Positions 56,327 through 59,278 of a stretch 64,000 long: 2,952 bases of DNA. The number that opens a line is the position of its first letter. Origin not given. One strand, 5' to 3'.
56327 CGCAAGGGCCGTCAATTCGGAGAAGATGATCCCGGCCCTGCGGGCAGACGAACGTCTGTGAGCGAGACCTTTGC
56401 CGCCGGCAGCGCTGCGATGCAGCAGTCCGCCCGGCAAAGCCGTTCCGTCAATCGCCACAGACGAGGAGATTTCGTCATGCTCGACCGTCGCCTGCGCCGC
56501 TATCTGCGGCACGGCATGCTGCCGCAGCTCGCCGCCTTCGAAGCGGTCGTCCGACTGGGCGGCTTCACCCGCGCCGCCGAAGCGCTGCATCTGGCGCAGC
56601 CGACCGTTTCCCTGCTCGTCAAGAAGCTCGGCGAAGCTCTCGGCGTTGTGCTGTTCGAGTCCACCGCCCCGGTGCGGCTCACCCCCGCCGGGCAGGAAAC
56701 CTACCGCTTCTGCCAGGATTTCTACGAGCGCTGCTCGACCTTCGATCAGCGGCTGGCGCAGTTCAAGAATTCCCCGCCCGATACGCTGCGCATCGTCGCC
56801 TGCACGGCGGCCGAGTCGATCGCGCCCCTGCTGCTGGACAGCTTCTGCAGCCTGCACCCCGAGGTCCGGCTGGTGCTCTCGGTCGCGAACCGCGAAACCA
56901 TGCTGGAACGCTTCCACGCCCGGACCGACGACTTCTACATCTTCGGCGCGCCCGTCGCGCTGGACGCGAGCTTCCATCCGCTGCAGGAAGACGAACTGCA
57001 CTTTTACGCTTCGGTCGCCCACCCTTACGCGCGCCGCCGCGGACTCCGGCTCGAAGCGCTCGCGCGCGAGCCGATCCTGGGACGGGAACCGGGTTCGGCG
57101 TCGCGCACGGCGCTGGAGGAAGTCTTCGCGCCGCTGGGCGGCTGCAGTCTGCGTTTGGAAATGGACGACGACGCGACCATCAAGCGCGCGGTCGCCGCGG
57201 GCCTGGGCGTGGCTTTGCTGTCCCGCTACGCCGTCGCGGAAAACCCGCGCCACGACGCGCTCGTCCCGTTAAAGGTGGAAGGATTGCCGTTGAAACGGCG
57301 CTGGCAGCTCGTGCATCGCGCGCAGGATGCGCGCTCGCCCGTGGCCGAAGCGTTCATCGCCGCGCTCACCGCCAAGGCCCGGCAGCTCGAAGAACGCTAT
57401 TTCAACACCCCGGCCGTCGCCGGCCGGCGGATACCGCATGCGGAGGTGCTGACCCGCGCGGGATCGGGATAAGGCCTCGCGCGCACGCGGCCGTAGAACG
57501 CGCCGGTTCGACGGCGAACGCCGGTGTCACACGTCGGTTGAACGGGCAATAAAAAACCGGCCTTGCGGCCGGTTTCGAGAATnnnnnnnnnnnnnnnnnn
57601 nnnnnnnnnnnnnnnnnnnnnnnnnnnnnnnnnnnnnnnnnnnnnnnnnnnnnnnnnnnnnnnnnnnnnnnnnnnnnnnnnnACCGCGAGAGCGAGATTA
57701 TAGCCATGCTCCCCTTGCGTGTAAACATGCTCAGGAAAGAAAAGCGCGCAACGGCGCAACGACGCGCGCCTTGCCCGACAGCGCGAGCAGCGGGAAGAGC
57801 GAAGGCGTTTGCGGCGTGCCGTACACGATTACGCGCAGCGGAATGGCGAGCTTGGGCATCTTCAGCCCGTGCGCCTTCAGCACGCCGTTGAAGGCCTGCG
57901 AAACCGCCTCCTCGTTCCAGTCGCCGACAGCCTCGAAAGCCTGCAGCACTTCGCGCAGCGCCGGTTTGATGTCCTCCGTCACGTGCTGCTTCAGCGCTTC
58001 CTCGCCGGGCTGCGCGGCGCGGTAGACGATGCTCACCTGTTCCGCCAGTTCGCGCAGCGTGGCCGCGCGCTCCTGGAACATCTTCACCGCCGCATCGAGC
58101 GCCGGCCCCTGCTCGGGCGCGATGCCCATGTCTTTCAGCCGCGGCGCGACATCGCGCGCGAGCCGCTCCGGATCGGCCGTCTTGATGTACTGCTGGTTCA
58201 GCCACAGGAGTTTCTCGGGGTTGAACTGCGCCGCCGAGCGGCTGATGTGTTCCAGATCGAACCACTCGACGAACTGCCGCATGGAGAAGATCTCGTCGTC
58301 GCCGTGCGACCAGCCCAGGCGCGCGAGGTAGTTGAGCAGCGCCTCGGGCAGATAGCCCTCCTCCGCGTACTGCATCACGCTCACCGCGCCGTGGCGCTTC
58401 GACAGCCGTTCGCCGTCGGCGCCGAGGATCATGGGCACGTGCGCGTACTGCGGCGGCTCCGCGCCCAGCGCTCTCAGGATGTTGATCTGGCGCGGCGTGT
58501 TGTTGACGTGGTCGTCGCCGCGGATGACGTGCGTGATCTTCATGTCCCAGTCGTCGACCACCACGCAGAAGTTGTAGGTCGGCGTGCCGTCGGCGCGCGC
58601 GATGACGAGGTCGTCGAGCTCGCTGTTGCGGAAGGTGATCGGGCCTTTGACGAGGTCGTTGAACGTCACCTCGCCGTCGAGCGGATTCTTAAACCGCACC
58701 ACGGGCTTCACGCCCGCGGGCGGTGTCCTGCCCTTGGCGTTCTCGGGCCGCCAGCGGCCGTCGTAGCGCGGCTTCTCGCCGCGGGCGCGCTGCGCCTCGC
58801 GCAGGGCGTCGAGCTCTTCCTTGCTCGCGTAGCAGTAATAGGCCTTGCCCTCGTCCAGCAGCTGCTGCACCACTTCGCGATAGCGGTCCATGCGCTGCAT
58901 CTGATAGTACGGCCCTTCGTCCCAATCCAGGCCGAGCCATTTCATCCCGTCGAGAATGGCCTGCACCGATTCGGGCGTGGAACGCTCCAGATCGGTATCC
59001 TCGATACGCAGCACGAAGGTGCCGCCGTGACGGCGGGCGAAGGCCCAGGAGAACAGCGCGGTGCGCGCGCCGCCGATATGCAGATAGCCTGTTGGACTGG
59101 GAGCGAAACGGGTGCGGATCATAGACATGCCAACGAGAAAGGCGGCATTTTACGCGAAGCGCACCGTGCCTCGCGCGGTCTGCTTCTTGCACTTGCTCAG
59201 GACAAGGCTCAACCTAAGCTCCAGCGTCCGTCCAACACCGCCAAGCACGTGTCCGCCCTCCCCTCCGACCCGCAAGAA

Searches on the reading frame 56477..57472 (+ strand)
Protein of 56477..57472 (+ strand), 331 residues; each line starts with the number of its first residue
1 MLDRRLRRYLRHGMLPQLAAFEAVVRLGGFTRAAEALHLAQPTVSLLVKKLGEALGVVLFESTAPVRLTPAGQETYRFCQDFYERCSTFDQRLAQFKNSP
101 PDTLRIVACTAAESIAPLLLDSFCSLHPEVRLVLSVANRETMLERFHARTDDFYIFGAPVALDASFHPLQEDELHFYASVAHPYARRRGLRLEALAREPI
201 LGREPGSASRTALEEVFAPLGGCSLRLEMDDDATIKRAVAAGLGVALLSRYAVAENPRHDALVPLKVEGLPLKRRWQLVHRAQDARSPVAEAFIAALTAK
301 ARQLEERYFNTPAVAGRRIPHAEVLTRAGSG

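Call 8: search_protein_families(library=pfam, proteins=[window:56477-57472:+])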
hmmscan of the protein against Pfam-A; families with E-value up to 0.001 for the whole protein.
window:56477-57472:+ (331 aa): 2 families
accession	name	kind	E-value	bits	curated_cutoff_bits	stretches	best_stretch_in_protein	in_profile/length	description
PF03466.25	LysR_substrate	-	2.1e-40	138.8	28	1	100-300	4-207/209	LysR substrate binding domain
PF00126.33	HTH_1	-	7e-19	68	26.6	1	17-73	3-60/60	Bacterial regulatory helix-turn-helix protein, lysR family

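Call 11: find_related_loci(query=window:56477-57472:+, collection=genome_contigs, flank=3000)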
Query window:56477-57472:+ (331 aa) in genome_contigs; peptide patterns used: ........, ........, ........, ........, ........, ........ (x = any residue, [..] = any of these).
116 stretches matched a pattern; 44 encode a relative of the query (tblastn E <= 1e-3); 44 distinct loci.
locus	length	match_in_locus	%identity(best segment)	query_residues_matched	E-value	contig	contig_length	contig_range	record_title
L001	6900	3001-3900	55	1-297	3e-102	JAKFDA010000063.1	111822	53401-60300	MAG: Nitrosomonadales bacterium isolate LC035 contig-124_90, whole genome shotgun sequence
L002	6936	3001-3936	41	6-314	1e-71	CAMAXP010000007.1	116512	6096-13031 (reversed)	MAG: Bordetella parapertussis isolate MH-08apr19-17 genome assembly, contig: MH-08apr19-C263, whole genome shotgun seque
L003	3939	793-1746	41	6-320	5e-70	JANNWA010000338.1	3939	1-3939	MAG: Pseudomonadota bacterium isolate VAR_34_metabat_426 VAR_34_k141_844878, whole genome shotgun sequence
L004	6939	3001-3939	41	1-310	9e-70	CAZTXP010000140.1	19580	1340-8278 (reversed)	MAG TPA_asm: uncultured Enterobacteriaceae bacterium isolate binchicken_co200_30 genome assembly, contig: k141_1637410,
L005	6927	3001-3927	41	5-310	2e-69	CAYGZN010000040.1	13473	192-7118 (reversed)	MAG TPA_asm: uncultured Burkholderiaceae bacterium isolate ERP119294_co1_443 genome assembly, contig: NODE_6089_length_1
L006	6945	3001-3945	41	6-317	3e-68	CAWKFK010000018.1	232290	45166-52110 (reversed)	MAG: uncultured beta proteobacterium isolate MFD04716.bin.2.242 genome assembly, contig: contig_84774, whole genome shot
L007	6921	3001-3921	40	6-309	4e-67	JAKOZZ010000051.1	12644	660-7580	MAG: Pseudomonadota bacterium isolate USSF_maxbin.055 k201_528267, whole genome shotgun sequence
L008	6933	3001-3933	39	6-313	6e-67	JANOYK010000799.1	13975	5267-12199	MAG: Burkholderiales bacterium isolate VAR_83_metabat_129 VAR_83_k141_2138620, whole genome shotgun sequence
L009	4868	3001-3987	41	6-331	6e-67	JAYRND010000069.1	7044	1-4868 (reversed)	MAG: Burkholderiales bacterium isolate XM2_XAASGE4bin.1 k141_195193, whole genome shotgun sequence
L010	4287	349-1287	39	1-310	6e-66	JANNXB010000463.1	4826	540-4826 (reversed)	MAG: Betaproteobacteria bacterium isolate VAR_34_metabat_274 VAR_34_k141_2323771, whole genome shotgun sequence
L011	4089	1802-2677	39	6-294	2e-65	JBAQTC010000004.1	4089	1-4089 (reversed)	MAG: Burkholderiaceae bacterium isolate MFD03292_ilm_asm_bin14 k127_34441, whole genome shotgun sequence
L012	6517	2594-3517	38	6-310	4e-65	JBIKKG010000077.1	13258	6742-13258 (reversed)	MAG: Burkholderiaceae bacterium isolate ME2014-07-24_3300043772_group5_bin153 Rohwer_bin2307_scaffold_5961_c1, whole gen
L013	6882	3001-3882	43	4-294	7e-65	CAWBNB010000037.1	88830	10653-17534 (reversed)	MAG: uncultured beta proteobacterium isolate MFD02242.bin.1.340 genome assembly, contig: contig_39127, whole genome shot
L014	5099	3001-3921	40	1-304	1e-64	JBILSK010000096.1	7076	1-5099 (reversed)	MAG: Burkholderiaceae bacterium isolate ME2018-06-26_3300042295_group8_bin82 Rohwer_bin2309_scaffold_8811_c1, whole geno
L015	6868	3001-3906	41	6-304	1e-64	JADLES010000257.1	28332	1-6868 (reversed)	MAG: Burkholderiales bacterium isolate SJ335 c_000001114946, whole genome shotgun sequence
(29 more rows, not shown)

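Call 40: search_protein_families(library=ncbifam, proteins=[window:56477-57472:+], max_evalue=0.00001)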
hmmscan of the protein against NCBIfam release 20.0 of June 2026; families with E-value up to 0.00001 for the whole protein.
window:56477-57472:+ (331 aa): 45 families (the best 25 are shown)
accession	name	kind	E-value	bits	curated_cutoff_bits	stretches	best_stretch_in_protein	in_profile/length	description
NF045990.1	TransRegCbbRRhodb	equivalog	1.3e-44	152.5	450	1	15-299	8-298/304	LysR family regulator CbbR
NF040786.1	LysR_Sec_metab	equivalog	6.7e-40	136.9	250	1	15-298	3-295/298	selenium metabolism-associated LysR family transcriptional regulator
TIGR03339.1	phn_lysR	subfamily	9.2e-38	130.1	341.1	1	17-294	1-276/279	aminoethylphosphonate catabolism associated LysR family transcriptional regulator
NF040889.1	trans_reg_YeiE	equivalog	2.3e-29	102.5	480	1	15-294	5-283/288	DNA-binding transcriptional regulator YeiE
NF008095.0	PRK10837.1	subfamily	2.3e-28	99.3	281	1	14-295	4-284/290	LysR family transcriptional regulator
NF008416.0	PRK11242.1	equivalog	3.4e-23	82.4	277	1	18-306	6-296/300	transcriptional regulator CynR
NF053705.1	TransRegGltCGpos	equivalog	3.2e-22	79.1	350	1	16-300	4-292/300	glutamate biosynthesis transcriptional regulator GltC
TIGR02424.1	TF_pcaQ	equivalog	1.8e-20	73.1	303.8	1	17-302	7-299/300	pca operon transcription factor PcaQ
NF040888.1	trans_reg_YafC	equivalog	5.2e-19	68.2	470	1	17-298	7-290/293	DNA-binding transcriptional regulator YafC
NF041036.1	decaheme_TF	subfamily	8.2e-19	68.2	210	1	24-299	12-294/301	multiheme cytochrome-associated LysR family transcriptional regulator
NF047520.1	trans_act_CidR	equivalog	3e-17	62.7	415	1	17-296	5-287/292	cidABC operon transcriptional activator CidR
NF008722.0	PRK11716.1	equivalog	8.4e-17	61.1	246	1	17-295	5-288/293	HTH-type transcriptional activator IlvY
NF008352.0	PRK11139.1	subfamily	1.1e-16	60.8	288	1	15-307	8-298/305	transcriptional regulator GcvA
TIGR03298.1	argP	subfamily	2.8e-16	59.5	273.55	1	16-137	4-123/292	ArgP/LysG family DNA-binding transcriptional regulator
NF052633.1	LysR_TF_PsrA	exception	3.9e-16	58.9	540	1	16-296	8-291/297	L-proline-binding transcription factor PsrA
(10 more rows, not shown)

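Call 41: find_homologous_proteins(query=window:56477-57472:+, max_evalue=1e-40)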
Query window:56477-57472:+ (331 aa): 476 proteins with E <= 1e-40 among 8000 candidates; the best 120 are listed.
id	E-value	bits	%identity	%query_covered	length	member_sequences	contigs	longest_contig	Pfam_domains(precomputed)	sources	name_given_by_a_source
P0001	6.2e-213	724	100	100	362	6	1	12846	PF00126.34,PF03466.26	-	-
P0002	1.1e-108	381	61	91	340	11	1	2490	PF00126.34,PF03466.26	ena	-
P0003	1.4e-106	374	60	91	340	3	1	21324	PF00126.34,PF03466.26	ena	-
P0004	4.0e-106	373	58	94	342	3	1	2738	PF00126.34,PF03466.26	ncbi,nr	ncbi:MAG TPA: LysR family transcriptional regulator [Burkholderiales bacterium]|nr:LysR family trans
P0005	7.6e-106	372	60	91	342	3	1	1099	PF00126.34,PF03466.26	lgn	-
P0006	9.1e-104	365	58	96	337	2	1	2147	PF00126.34,PF03466.26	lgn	-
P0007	5.0e-99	350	53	99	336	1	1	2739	PF00126.34,PF03466.26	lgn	-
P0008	2.2e-98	347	55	91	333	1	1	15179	PF00126.34,PF03466.26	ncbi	-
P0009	4.0e-97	343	55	90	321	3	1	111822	PF00126.34,PF03466.26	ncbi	-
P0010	1.0e-96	342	56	90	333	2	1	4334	PF00126.34,PF03466.26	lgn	-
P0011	2.6e-94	334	55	90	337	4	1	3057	PF00126.34,PF03466.26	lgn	-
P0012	6.8e-93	329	56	85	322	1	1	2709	PF00126.34,PF03466.26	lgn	-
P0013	1.7e-92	328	53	91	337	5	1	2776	PF00126.34,PF03466.26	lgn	-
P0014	7.3e-91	323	53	90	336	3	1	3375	PF00126.34,PF03466.26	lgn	-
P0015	1.1e-90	322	53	91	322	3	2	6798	PF00126.34,PF03466.26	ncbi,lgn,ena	ncbi:MAG TPA: LysR family transcriptional regulator [Burkholderiales bacterium]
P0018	4.6e-89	317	52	91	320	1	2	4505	PF00126.34,PF03466.26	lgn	-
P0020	8.0e-88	313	51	91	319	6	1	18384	PF00126.34,PF03466.26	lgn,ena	-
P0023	5.6e-84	300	49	95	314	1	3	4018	PF00126.34,PF03466.26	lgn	-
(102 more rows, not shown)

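Call 42: find_encoding_contigs(protein=P0003, flank=2500, max_places=2)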
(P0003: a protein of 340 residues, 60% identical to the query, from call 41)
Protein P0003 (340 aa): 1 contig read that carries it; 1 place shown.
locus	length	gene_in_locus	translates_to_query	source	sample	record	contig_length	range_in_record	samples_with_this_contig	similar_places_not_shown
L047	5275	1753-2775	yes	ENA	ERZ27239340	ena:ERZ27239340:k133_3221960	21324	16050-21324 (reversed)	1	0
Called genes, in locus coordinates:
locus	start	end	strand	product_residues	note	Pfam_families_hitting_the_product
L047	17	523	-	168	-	PF00582:Usp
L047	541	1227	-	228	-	PF03741:TerC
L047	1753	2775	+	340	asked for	PF00126:HTH_1, PF03466:LysR_substrate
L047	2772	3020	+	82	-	PF27144:PA14_33160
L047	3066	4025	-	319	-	PF00561:Abhydrolase_1, PF12146:Hydrolase_4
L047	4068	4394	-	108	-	-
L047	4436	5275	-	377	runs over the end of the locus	PF01734:Patatin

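Call 43: find_encoding_contigs(protein=P0008, flank=2500, max_places=2)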
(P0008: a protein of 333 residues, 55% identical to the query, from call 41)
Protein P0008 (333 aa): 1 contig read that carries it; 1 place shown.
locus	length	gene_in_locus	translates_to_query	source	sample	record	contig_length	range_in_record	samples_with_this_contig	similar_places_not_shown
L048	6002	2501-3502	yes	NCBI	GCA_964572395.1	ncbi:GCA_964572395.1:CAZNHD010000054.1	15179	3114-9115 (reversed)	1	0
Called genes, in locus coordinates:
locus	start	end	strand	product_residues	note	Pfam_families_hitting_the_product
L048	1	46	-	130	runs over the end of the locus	PF01258:zf-dskA_traR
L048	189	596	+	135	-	-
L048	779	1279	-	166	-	PF00582:Usp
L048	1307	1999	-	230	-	PF03741:TerC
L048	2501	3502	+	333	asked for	PF00126:HTH_1, PF03466:LysR_substrate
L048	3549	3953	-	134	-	PF00472:RF-1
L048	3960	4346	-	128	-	PF04247:SirB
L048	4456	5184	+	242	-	PF03473:MOSC, PF03475:YiiM_3-alpha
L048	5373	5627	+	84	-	-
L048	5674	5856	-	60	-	-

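Call 44: find_encoding_contigs(protein=P0020, flank=2500, max_places=2)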
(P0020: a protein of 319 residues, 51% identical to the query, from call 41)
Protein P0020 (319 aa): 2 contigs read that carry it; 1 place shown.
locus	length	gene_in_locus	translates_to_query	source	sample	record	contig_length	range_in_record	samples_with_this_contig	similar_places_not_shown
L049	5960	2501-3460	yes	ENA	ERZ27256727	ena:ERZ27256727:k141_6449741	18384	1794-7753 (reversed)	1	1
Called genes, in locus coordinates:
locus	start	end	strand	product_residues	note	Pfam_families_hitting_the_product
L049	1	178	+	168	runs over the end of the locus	PF00127:Copper-bind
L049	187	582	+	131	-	PF11604:CusF_Ec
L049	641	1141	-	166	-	PF00582:Usp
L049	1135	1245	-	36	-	-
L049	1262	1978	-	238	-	PF03741:TerC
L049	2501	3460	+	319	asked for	PF00126:HTH_1, PF03466:LysR_substrate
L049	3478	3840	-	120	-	PF00462:Glutaredoxin (faint), PF03960:ArsC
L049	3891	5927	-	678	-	-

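Call 45: find_encoding_contigs(protein=P0004, flank=2500, max_places=2)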
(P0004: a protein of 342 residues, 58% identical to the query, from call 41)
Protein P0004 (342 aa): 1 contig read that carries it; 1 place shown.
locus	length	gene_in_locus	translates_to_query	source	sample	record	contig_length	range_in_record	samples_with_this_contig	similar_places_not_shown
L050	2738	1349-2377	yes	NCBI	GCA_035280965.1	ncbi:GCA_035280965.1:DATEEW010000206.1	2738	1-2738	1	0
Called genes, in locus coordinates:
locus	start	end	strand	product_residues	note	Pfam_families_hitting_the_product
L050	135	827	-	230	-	PF03741:TerC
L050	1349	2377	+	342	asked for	PF00126:HTH_1, PF03466:LysR_substrate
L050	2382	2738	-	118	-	?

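Call 46: find_encoding_contigs(protein=P0002, flank=2500, max_places=2)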
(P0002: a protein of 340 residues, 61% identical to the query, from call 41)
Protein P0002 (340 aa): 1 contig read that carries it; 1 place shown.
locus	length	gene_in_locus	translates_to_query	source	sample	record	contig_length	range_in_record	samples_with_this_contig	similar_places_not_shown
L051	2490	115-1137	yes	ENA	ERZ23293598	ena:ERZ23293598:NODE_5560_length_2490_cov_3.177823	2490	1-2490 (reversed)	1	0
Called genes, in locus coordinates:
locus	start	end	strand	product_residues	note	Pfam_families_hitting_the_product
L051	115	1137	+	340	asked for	PF00126:HTH_1, PF03466:LysR_substrate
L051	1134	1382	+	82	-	PF27144:PA14_33160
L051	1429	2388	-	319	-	PF00561:Abhydrolase_1, PF12146:Hydrolase_4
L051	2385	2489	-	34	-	?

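Call 47: find_encoding_contigs(protein=P0015, flank=2500, max_places=2)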
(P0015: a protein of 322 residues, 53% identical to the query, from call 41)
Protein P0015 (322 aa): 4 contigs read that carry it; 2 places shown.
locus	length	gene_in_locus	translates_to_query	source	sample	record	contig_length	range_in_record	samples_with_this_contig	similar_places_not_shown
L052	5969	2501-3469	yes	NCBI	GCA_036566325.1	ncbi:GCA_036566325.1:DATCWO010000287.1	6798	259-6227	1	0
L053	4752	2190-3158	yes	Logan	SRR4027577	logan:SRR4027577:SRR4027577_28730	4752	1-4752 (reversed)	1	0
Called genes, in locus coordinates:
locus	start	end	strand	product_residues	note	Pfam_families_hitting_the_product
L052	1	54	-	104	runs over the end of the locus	PF08241:Methyltransf_11 (weak), PF13649:Methyltransf_25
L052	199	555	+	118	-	-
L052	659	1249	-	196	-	PF00582:Usp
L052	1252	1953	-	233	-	PF03741:TerC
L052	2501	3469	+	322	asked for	PF00126:HTH_1, PF03466:LysR_substrate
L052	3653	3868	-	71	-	-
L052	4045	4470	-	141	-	PF09828:ChrB_C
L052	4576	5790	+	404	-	PF02417:Chromate_transp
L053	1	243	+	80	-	?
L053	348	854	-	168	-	PF00582:Usp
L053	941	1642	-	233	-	PF03741:TerC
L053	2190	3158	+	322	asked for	PF00126:HTH_1, PF03466:LysR_substrate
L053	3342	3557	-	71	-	-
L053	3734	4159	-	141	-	PF09828:ChrB_C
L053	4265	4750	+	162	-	?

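Call 48: find_encoding_contigs(protein=P0018, flank=2500, max_places=2)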
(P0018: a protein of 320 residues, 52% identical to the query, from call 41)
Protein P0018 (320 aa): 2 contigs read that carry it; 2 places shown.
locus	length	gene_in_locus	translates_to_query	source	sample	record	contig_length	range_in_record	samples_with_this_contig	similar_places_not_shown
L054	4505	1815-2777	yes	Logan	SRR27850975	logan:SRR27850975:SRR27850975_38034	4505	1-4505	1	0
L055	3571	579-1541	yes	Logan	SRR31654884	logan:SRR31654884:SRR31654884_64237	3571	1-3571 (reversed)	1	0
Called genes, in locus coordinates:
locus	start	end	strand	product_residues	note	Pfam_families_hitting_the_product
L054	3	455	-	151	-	?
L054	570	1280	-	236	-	PF03741:TerC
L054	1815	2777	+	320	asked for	PF00126:HTH_1, PF03466:LysR_substrate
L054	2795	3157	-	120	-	PF00462:Glutaredoxin (faint), PF03960:ArsC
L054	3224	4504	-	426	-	?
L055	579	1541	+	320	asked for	PF00126:HTH_1, PF03466:LysR_substrate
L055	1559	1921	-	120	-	PF00462:Glutaredoxin (faint), PF03960:ArsC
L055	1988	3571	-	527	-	?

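Call 49: find_encoding_contigs(protein=P0023, flank=2500, max_places=2)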
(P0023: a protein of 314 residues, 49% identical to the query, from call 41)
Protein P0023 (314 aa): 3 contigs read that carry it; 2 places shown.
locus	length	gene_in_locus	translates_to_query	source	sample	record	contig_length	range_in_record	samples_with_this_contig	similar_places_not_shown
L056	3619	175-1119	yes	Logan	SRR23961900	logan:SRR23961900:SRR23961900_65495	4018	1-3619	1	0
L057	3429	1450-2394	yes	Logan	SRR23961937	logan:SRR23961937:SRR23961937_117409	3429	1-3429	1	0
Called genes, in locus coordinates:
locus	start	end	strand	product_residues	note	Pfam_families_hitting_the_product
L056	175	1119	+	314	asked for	PF00126:HTH_1, PF03466:LysR_substrate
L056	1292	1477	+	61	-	-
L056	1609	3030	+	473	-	-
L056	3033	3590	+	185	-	PF10006:DUF2249, PF01206:TusA (weak), PF10006:DUF2249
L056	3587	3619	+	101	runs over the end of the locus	PF01883:FeS_assembly_P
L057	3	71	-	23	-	?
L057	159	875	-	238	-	PF03741:TerC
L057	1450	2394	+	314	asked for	PF00126:HTH_1, PF03466:LysR_substrate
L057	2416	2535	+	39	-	-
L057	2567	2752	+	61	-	-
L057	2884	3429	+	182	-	?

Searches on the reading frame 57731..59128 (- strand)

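Call 8: search_protein_families(library=pfam, proteins=[window:57731-59128:-])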
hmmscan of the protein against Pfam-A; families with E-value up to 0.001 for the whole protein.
window:57731-59128:- (465 aa): 2 families
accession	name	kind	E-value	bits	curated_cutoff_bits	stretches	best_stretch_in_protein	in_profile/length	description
PF00749.27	tRNA-synt_1c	-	1.7e-109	366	23.4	1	4-309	2-314/314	tRNA synthetases class I (E and Q), catalytic domain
PF19269.4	Anticodon_2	-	2.7e-27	96.4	23.6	1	327-463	6-140/141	Anticodon binding domain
